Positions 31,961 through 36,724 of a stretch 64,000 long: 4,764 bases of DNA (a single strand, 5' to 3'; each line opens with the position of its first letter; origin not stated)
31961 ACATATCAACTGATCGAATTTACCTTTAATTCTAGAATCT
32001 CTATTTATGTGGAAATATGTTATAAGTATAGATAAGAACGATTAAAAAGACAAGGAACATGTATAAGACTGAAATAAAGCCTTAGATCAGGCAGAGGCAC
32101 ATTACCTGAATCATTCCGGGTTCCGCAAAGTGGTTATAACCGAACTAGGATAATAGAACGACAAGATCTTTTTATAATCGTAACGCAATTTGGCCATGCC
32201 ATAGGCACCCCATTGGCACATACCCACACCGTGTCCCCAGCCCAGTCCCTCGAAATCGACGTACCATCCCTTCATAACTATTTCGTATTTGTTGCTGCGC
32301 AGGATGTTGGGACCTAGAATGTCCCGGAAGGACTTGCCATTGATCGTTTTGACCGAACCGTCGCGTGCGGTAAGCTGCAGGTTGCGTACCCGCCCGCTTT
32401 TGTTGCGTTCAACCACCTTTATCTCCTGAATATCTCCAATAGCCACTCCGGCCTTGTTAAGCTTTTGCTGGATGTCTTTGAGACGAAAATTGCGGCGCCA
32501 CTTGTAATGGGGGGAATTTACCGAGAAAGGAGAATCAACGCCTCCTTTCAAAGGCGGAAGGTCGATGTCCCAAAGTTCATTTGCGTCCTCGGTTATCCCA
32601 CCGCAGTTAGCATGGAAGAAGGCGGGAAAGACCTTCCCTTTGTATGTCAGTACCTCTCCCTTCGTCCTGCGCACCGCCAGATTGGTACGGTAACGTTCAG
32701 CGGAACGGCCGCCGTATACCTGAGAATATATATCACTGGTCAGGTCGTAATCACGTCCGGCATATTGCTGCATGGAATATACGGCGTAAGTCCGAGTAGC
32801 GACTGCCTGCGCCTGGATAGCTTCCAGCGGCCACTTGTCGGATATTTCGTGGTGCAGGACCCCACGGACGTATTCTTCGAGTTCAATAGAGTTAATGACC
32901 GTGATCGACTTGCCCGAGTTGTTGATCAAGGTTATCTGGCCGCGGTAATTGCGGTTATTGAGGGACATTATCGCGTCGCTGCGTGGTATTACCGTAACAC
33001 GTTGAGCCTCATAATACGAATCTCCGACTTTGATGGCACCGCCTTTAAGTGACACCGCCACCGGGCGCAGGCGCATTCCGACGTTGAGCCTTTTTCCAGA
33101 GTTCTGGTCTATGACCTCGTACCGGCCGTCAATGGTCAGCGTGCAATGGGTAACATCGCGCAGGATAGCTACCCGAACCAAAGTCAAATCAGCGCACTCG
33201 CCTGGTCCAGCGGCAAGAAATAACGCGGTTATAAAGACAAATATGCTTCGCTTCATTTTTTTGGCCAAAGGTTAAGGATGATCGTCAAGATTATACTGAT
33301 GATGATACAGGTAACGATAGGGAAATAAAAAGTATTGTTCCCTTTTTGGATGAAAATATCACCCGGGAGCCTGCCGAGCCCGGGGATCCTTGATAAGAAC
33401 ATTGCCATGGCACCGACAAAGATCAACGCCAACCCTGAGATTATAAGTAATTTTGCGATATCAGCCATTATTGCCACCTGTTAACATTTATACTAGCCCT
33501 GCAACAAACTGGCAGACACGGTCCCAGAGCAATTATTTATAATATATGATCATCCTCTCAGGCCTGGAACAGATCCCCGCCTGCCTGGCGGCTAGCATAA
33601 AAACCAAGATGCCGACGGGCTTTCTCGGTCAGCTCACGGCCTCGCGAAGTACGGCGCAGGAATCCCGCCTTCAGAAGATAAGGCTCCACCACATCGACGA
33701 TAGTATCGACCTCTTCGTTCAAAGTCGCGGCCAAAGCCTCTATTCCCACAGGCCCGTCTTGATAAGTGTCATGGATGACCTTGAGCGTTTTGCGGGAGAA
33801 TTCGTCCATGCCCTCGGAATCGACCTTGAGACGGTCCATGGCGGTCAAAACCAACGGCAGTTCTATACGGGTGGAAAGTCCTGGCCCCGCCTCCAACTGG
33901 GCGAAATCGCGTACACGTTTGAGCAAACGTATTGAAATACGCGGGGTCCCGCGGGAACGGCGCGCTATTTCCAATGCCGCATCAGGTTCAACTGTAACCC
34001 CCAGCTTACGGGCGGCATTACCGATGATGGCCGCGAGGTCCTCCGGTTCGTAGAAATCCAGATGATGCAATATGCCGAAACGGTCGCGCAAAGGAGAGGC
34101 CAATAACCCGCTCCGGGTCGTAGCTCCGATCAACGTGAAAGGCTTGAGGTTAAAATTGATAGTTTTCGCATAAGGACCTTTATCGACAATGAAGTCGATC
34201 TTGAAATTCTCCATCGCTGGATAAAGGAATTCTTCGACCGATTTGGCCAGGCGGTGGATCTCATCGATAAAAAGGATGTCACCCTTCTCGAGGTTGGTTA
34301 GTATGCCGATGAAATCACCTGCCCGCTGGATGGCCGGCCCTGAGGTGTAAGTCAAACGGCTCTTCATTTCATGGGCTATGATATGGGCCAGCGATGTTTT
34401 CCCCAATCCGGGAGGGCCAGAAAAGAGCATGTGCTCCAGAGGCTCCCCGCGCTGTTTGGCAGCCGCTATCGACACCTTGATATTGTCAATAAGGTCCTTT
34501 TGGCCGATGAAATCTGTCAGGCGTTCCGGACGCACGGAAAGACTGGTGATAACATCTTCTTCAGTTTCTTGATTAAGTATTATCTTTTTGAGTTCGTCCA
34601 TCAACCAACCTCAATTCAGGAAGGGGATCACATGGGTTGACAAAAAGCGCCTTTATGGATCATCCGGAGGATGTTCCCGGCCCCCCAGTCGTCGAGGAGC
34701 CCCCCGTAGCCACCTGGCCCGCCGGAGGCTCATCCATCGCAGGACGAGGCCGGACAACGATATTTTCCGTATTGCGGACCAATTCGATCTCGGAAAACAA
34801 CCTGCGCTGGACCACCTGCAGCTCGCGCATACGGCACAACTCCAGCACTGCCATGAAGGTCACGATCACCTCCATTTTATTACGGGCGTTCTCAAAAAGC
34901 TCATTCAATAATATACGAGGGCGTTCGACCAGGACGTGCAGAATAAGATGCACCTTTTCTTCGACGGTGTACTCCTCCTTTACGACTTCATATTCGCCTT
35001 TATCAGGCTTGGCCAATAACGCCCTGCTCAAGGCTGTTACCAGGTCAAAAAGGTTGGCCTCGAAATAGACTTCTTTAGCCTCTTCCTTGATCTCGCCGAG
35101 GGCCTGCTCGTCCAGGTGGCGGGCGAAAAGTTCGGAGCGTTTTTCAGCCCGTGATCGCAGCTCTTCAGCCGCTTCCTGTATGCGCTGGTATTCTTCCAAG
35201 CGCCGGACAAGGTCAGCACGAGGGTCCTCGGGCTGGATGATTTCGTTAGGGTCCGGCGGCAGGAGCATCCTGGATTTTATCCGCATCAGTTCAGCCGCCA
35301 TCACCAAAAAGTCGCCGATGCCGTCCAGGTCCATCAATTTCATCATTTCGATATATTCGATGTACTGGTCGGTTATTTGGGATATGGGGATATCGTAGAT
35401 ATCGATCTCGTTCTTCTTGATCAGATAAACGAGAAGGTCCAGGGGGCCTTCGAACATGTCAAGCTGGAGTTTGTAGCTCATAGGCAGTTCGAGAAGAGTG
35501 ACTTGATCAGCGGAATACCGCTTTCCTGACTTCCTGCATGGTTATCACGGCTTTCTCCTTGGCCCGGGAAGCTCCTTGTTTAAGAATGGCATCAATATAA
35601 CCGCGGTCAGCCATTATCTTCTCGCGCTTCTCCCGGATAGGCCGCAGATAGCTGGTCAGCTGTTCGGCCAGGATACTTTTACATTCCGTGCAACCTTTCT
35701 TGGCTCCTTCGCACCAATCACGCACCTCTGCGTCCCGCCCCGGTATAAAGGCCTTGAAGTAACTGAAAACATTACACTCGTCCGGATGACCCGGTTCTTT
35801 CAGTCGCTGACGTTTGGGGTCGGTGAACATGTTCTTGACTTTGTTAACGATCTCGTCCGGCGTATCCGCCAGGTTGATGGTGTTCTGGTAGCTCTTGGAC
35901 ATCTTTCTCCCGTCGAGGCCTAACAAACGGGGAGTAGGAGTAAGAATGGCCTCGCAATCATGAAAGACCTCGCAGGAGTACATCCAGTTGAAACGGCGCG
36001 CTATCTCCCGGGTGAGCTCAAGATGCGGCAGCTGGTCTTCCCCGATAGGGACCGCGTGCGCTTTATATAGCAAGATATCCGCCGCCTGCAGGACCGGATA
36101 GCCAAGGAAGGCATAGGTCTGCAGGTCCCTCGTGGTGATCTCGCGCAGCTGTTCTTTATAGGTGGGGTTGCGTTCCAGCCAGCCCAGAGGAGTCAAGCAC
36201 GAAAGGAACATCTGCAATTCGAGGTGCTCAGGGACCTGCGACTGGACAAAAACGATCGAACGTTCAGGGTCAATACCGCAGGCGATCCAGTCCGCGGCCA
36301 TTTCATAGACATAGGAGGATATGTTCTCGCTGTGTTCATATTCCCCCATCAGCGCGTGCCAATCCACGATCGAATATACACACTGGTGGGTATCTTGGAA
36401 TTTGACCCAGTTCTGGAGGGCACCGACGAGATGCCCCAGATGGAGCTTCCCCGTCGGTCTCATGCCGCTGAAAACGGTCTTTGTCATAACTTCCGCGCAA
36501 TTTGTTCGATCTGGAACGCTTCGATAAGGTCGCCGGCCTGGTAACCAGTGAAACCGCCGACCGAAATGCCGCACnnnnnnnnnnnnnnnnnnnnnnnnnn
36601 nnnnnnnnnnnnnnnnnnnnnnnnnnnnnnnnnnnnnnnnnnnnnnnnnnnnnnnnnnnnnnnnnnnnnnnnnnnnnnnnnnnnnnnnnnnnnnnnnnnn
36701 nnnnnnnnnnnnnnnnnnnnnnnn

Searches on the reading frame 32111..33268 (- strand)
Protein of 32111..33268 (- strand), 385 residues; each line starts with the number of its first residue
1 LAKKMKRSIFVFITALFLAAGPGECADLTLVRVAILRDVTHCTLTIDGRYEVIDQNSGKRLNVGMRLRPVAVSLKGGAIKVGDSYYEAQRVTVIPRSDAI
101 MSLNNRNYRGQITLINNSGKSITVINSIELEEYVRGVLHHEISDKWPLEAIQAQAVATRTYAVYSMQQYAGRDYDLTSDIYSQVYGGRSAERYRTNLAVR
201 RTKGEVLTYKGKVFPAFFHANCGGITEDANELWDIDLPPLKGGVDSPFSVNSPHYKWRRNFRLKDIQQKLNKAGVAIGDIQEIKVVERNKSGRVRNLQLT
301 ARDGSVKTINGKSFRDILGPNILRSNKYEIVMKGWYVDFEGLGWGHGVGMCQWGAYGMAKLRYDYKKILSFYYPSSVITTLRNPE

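Call 8: search_protein_families(library=pfam, proteins=[window:32111-33268:-], max_evalue=0.1)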
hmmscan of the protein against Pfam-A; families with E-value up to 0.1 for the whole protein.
window:32111-33268:- (385 aa): 1 family
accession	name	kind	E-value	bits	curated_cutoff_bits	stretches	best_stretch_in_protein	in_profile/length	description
PF08486.15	SpoIID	-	1.3e-25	90.3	23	1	119-209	2-97/97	Stage II sporulation protein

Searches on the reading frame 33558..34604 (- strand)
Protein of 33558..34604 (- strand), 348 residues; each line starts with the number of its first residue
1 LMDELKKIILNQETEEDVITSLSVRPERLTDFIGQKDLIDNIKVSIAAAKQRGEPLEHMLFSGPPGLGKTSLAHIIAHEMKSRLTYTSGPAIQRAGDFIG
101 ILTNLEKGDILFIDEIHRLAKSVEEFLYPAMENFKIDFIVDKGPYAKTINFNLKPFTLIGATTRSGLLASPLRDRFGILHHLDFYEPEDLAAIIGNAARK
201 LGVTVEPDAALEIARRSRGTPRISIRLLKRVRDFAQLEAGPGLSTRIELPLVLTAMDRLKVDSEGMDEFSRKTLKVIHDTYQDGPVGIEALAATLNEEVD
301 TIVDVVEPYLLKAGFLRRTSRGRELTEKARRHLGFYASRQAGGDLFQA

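Call 45: search_protein_families(library=pfam, proteins=[window:33558-34604:-], max_evalue=0.001)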
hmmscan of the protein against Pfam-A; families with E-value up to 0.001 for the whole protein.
window:33558-34604:- (348 aa): 7 families
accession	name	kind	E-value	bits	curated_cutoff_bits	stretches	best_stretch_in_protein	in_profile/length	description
PF05496.18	RuvB_N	-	6.1e-72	241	27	1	24-182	1-159/159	Holliday junction DNA helicase RuvB P-loop domain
PF05491.19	RuvB_C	-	1.5e-24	86.2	24.7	1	264-333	2-71/72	RuvB C-terminal winged helix domain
PF17864.7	AAA_lid_4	-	1.8e-23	82.5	27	1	185-262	1-74/74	RuvB AAA lid domain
PF00004.35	AAA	-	4.3e-21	76.2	21.2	1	59-179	1-126/131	ATPase family associated with various cellular activities (AAA)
PF07728.20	AAA_5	-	8.9e-09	35.9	22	1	58-176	1-139/139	AAA domain (dynein-related subfamily)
PF01078.27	Mg_chelatase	-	0.00014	21.8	20.3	0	31-77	4-43/207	Magnesium chelatase, subunit ChlI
PF13191.12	AAA_16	-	0.00035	21.5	32.6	0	33-94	3-63/167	AAA ATPase domain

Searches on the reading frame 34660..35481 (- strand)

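Call 45: search_protein_families(library=pfam, proteins=[window:34660-35481:-], max_evalue=0.001)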
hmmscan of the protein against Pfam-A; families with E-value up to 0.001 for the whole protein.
window:34660-35481:- (273 aa): 1 family
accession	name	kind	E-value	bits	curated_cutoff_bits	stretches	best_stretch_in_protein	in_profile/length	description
PF02616.19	SMC_ScpA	-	1.4e-33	117.3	24.6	1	20-233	1-228/232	Segregation and condensation protein ScpA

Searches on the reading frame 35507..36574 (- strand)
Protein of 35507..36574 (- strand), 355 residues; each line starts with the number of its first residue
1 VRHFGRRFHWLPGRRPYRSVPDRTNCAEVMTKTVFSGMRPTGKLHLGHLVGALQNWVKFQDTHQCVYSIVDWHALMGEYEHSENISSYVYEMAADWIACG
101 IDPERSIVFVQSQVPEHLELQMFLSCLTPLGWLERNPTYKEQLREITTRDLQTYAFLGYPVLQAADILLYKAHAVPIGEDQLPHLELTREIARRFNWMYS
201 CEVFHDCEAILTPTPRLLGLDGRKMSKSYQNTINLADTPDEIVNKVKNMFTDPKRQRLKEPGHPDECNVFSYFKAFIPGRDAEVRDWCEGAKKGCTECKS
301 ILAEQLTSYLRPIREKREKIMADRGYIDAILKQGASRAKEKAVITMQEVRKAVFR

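Call 45: search_protein_families(library=pfam, proteins=[window:35507-36574:-], max_evalue=0.001)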
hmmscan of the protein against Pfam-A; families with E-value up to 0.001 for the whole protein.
window:35507-36574:- (355 aa): 1 family
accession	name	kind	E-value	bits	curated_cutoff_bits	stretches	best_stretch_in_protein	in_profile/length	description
PF00579.31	tRNA-synt_1b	-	9.3e-67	225.8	21.1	1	33-309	7-290/292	tRNA synthetases class I (W and Y)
